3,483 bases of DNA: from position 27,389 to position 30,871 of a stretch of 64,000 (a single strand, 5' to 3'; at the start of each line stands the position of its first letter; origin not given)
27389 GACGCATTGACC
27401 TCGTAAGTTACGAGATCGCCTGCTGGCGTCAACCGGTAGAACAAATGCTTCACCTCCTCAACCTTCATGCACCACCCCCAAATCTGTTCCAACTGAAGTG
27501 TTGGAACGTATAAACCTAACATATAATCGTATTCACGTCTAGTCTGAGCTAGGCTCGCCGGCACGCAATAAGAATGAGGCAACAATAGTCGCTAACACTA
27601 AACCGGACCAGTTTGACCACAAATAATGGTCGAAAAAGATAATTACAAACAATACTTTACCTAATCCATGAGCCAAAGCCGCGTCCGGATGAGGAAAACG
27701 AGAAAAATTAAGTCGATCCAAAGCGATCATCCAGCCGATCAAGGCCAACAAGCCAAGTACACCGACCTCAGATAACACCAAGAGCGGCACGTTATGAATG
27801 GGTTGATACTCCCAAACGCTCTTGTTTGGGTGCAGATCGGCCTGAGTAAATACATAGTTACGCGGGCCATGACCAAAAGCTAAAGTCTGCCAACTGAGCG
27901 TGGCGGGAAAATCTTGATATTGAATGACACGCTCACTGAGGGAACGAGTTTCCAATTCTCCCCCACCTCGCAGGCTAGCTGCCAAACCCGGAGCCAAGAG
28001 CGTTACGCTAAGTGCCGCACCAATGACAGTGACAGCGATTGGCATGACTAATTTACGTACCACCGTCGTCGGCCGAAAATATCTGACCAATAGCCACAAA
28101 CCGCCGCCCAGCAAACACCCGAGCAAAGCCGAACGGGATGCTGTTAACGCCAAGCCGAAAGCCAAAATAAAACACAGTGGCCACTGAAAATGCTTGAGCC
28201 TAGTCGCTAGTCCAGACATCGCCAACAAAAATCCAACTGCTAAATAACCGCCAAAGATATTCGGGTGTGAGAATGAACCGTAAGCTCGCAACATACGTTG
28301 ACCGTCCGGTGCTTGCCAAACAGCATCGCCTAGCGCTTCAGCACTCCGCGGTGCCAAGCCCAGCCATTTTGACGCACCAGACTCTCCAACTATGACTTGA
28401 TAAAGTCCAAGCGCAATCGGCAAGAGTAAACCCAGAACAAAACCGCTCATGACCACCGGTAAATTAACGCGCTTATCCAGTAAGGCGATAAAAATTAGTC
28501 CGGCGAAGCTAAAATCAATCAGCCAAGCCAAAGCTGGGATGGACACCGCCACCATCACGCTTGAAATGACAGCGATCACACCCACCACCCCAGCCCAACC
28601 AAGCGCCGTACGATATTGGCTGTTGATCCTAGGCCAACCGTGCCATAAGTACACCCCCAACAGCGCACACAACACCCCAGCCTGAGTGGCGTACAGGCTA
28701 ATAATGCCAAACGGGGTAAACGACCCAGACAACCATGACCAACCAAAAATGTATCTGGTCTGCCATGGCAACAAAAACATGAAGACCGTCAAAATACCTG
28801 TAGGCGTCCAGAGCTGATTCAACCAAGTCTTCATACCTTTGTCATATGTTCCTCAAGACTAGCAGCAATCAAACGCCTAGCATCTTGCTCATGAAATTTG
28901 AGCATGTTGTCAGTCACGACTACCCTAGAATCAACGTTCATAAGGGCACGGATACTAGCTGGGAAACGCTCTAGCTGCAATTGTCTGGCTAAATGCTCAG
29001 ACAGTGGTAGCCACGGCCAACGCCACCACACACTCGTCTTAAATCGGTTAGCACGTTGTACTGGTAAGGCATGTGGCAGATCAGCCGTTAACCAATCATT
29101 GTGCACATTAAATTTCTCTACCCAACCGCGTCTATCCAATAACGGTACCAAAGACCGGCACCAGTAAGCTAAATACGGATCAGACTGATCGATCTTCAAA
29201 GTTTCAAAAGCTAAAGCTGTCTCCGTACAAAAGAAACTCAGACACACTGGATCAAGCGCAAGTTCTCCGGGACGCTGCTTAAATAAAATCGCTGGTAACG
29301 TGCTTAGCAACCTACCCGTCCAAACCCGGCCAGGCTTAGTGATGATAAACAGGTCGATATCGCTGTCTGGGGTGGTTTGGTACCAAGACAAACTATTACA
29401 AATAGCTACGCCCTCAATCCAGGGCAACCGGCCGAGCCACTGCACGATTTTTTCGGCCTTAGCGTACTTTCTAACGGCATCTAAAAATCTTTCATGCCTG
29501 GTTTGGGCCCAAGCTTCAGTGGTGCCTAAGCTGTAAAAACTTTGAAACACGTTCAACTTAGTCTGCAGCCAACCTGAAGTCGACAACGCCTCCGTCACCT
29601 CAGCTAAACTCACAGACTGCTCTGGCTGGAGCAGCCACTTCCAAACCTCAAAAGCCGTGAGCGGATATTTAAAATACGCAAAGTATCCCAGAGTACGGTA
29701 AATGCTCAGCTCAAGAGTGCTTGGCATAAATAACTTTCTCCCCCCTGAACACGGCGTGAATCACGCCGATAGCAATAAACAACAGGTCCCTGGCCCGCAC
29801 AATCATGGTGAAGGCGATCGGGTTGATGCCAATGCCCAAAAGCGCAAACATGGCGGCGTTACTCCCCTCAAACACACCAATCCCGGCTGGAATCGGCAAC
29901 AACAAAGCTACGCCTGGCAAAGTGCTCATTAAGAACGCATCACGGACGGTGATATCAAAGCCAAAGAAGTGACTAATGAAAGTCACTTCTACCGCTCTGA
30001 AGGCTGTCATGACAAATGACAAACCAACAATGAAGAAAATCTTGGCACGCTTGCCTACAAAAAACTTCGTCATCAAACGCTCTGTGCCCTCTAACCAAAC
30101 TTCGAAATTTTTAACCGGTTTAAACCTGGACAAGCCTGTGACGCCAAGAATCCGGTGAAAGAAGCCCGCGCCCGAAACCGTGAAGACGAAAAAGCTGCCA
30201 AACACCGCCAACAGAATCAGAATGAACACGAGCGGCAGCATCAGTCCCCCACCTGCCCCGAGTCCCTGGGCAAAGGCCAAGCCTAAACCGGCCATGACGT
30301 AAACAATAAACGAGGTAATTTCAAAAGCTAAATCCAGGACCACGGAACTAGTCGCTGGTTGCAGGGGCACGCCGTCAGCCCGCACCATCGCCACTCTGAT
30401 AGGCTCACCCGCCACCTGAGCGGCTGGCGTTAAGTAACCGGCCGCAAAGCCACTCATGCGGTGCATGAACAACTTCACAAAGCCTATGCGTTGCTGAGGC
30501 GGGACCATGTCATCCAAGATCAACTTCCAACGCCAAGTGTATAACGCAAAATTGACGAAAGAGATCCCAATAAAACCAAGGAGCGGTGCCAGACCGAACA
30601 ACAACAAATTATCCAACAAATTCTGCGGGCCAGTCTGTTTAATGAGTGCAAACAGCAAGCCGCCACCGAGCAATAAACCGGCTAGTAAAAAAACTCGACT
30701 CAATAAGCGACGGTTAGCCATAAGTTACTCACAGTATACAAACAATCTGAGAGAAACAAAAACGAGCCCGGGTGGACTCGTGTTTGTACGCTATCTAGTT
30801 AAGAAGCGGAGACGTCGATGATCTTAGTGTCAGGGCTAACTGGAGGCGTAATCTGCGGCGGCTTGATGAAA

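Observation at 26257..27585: Tandem paralogous small genes, each preceded by an identical palindrome-containing upstream module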

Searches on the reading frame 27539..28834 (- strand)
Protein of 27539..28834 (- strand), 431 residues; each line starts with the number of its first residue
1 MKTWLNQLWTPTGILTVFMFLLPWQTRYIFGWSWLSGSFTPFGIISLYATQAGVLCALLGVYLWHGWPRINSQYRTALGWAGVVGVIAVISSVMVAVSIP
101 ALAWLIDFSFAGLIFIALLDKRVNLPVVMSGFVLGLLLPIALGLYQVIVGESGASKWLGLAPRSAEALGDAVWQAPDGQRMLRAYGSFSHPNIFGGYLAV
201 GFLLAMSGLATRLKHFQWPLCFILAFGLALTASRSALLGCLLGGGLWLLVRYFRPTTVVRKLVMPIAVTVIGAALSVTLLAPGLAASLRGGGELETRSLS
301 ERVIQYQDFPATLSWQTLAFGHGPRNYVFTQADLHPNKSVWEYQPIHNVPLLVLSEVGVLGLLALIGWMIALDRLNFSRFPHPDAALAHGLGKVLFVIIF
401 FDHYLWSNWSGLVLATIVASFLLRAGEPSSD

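Call 41: find_related_loci(query=window:27539-28834:-, collection=genome_contigs, flank=10000)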
Query window:27539-28834:- (431 aa) in genome_contigs; peptide patterns used: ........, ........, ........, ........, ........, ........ (x = any residue, [..] = any of these).
87 stretches matched a pattern; 13 encode a relative of the query (tblastn E <= 1e-3); 13 distinct loci.
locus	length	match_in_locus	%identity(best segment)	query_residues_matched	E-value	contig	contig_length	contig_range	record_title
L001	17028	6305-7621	58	1-431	2e-146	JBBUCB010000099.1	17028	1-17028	MAG: Patescibacteria group bacterium isolate H41-bin178_1 H41_bin178_1_000000000099, whole genome shotgun sequence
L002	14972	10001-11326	56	1-430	1e-141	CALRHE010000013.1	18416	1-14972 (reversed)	MAG: Candidatus Uhrbacteria bacterium isolate MaH-09apr19-21 genome assembly, contig: MaH-09apr19-C7331, whole genome sh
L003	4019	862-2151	58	1-431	1e-143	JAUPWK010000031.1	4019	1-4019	MAG: Patescibacteria group bacterium isolate erpe_2018_sw_45hr_WHONDRS-SW48-000100_B_bin.48 scaffold_504077, whole genom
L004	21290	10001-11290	42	23-429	1e-84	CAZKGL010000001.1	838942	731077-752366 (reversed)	MAG TPA_asm: uncultured Gammaproteobacteria bacterium isolate binchicken_co134_9 genome assembly, contig: NODE_7_length_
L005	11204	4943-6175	40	17-427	5e-70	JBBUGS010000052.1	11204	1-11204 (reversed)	MAG: Patescibacteria group bacterium isolate H41-bin179_1 H41_bin179_1_000000000052, whole genome shotgun sequence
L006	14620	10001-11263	38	1-427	1e-67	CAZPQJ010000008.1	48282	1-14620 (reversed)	MAG TPA_asm: uncultured Gammaproteobacteria bacterium isolate SRP342105_co1_419 genome assembly, contig: NODE_890_length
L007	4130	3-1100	42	63-430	3e-67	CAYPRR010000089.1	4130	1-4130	MAG TPA_asm: uncultured Gammaproteobacteria bacterium isolate SRP062349_co5_16 genome assembly, contig: NODE_18599_lengt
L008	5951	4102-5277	40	23-429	1e-66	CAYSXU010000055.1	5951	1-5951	MAG TPA_asm: uncultured Gammaproteobacteria bacterium isolate SRP062349_co5_332 genome assembly, contig: NODE_8874_lengt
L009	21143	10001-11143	39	15-421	4e-52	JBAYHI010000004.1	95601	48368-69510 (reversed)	MAG: Patescibacteria group bacterium isolate SO_2016_GW1_146 scaffold00509_OW334_2016, whole genome shotgun sequence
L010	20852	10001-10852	32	134-420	3e-24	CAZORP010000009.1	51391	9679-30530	MAG TPA_asm: uncultured Gammaproteobacteria bacterium isolate SRP342105_co3_223 genome assembly, contig: NODE_377_length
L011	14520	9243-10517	27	14-407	4e-21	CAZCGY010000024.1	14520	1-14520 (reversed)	MAG TPA_asm: uncultured Gammaproteobacteria bacterium isolate binchicken_co110_887 genome assembly, contig: NODE_9016_le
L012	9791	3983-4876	30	112-431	6e-20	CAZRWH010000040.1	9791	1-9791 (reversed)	MAG TPA_asm: uncultured Candidatus Peribacteria bacterium isolate SRP167671_co2_242 genome assembly, contig: NODE_8793_l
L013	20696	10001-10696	28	179-415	1e-15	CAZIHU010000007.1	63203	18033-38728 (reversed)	MAG TPA_asm: uncultured Candidatus Peribacteria bacterium isolate SRP077602_co8_217 genome assembly, contig: NODE_623_le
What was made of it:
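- Tried and rejected: The source genome is not in the genome collection, where the best ligase match is 58% (call 41), so the rest of the contig could not be scanned for the dyad.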

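Call 49: search_protein_families(library=pfam, proteins=[L001:7952-8328:+, L003:2304-2711:+, L001:8331-8708:+, L003:2849-3211:+], max_evalue=1)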
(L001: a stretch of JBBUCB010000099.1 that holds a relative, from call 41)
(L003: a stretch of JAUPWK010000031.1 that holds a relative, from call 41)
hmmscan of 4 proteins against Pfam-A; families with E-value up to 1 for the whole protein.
L001:7952-8328:+ (125 aa): 0 families

L003:2304-2711:+ (135 aa): 1 family
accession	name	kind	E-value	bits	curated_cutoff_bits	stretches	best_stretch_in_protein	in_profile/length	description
PF11647.13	MLD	-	0.059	13.9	35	1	98-133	45-80/81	Membrane Localization Domain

L001:8331-8708:+ (125 aa): 0 families

L003:2849-3211:+ (120 aa): 1 family
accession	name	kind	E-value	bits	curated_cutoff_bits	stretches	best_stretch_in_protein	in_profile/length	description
PF09285.17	Elong-fact-P_C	-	0.056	13.6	25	1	8-30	31-53/56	Elongation factor P, C-terminal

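Call 81: search_protein_families(library=padloc, proteins=[L001:7951-8328:+, L003:2304-2711:+, L001:8331-8708:+, L003:2849-3211:+], max_evalue=1)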
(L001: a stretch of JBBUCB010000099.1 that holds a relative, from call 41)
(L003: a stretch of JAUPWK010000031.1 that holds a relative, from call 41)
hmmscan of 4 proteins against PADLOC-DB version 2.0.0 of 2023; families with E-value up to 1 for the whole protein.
L001:7951-8328:+ (125 aa): 0 families

L003:2304-2711:+ (135 aa): 0 families

L001:8331-8708:+ (125 aa): 0 families

L003:2849-3211:+ (120 aa): 0 families

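Call 95: search_protein_families(library=pfam, proteins=[window:27539-28834:-], max_evalue=0.001)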
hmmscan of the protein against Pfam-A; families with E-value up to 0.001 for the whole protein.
window:27539-28834:- (431 aa): 1 family
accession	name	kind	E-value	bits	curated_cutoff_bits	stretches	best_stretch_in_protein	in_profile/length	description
PF04932.20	Wzy_C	-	1.1e-14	54.9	31.7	1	220-366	2-149/149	O-Antigen ligase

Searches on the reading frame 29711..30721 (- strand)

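Call 95: search_protein_families(library=pfam, proteins=[window:29711-30721:-], max_evalue=0.001)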
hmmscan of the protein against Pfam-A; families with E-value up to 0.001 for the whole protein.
window:29711-30721:- (336 aa): 1 family
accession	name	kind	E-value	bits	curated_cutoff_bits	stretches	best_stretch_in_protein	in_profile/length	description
PF03706.18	LPG_synthase_TM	-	6.7e-31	108.3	33.4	1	13-317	2-299/302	Lysylphosphatidylglycerol synthase TM region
